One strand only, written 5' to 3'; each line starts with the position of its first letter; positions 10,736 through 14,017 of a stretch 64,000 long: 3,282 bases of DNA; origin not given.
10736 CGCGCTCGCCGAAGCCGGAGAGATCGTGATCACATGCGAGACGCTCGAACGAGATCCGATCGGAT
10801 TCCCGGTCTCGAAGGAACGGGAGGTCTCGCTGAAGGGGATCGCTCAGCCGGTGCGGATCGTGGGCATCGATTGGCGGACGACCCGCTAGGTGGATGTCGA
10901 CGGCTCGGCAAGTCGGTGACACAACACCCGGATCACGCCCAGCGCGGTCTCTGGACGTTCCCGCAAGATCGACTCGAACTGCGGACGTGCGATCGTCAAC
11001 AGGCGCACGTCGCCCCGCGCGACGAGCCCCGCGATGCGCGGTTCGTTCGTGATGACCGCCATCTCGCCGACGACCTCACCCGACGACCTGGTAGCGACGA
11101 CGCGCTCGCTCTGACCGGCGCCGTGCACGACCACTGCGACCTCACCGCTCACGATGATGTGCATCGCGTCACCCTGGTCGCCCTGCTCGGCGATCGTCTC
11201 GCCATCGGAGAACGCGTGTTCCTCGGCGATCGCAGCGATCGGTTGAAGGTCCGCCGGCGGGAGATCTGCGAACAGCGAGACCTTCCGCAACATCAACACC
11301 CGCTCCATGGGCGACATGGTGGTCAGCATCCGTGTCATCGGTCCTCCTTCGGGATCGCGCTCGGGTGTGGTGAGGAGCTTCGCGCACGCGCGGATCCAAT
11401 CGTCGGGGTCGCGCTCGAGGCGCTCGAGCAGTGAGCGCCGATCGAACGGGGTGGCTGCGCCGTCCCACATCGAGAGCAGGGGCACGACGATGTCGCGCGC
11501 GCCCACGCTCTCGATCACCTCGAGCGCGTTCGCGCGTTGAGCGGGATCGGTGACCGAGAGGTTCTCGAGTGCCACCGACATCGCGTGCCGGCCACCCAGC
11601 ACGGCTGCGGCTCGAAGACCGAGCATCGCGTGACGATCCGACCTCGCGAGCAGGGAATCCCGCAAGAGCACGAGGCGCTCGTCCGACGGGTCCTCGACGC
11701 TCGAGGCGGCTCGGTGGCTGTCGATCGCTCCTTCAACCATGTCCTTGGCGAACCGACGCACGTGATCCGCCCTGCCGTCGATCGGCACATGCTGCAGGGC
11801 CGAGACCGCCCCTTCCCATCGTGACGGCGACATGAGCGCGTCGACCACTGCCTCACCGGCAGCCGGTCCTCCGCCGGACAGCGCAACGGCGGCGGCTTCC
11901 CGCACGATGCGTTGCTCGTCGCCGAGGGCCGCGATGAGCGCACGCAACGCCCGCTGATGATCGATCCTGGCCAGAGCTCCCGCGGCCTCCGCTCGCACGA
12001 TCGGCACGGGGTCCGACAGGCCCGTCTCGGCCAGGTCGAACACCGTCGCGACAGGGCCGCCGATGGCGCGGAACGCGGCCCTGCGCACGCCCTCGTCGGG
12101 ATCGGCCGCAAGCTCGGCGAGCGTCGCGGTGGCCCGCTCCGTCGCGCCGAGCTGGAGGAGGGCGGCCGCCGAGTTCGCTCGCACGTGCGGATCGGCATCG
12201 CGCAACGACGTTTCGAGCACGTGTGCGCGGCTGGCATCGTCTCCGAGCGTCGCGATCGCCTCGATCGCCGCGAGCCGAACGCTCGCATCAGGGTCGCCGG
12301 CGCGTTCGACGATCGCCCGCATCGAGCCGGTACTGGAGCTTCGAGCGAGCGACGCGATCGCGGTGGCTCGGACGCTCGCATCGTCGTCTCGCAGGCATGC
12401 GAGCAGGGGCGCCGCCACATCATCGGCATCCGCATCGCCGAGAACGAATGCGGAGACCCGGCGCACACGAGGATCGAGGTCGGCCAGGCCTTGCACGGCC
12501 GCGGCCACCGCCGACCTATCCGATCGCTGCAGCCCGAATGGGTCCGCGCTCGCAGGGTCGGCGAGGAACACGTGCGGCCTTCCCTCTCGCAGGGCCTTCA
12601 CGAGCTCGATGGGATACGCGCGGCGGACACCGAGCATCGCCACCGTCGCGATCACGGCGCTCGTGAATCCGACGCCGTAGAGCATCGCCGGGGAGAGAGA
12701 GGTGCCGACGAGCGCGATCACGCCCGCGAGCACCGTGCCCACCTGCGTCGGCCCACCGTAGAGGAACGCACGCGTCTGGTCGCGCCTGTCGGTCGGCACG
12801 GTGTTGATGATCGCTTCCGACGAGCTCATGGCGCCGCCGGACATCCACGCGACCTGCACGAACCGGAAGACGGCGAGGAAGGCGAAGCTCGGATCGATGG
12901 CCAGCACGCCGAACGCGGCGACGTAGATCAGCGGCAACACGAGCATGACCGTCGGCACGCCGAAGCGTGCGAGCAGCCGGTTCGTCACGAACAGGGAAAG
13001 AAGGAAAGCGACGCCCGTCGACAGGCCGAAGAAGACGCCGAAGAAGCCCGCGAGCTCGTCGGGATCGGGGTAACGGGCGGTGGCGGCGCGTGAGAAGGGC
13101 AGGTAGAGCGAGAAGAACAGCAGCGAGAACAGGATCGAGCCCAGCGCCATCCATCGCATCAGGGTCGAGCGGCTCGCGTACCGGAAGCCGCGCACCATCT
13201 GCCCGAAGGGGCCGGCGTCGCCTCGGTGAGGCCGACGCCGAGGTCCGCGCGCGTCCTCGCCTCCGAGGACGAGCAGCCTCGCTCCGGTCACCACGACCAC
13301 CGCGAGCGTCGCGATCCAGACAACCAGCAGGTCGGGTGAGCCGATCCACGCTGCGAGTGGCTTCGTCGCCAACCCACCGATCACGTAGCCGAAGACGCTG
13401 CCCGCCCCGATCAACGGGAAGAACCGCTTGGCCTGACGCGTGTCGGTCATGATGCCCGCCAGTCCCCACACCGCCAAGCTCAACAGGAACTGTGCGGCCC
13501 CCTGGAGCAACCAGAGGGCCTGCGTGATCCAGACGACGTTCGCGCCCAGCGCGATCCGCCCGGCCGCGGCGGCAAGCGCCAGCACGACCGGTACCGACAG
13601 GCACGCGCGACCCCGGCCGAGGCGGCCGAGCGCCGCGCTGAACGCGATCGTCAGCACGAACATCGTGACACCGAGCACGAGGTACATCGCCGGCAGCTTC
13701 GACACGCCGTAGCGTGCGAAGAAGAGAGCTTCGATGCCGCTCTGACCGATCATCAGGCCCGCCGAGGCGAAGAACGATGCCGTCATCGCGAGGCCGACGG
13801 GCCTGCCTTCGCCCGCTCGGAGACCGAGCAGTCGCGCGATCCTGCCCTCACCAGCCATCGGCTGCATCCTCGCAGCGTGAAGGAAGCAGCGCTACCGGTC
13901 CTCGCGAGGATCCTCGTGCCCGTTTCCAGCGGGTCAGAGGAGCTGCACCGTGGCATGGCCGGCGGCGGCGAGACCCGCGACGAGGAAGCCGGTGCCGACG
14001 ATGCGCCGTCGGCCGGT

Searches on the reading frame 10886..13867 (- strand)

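Call 65: search_protein_families(library=pfam, proteins=[window:10886-13867:-], max_evalue=0.00001)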
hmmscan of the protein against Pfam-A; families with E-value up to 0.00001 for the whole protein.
window:10886-13867:- (993 aa): 6 families
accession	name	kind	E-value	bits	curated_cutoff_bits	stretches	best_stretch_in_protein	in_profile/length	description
PF13646.12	HEAT_2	-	8.3e-29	100.2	27.7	3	518-602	3-87/88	HEAT repeats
PF02985.28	HEAT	-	7.1e-20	69.7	23.5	0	518-542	4-28/31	HEAT repeat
PF00027.35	cNMP_binding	-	1.2e-19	70.5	27.5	1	885-970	3-88/89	Cyclic nucleotide-binding domain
PF13513.12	HEAT_EZ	-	1.4e-08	35.5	27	0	638-664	27-53/55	HEAT-like repeat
PF03219.20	TLC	-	4.1e-08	32.9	21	1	126-316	160-362/491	TLC ATP/ADP transporter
PF12717.13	Cnd1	-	1.6e-06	28.7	26.4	0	482-508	20-46/162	non-SMC mitotic condensation complex subunit 1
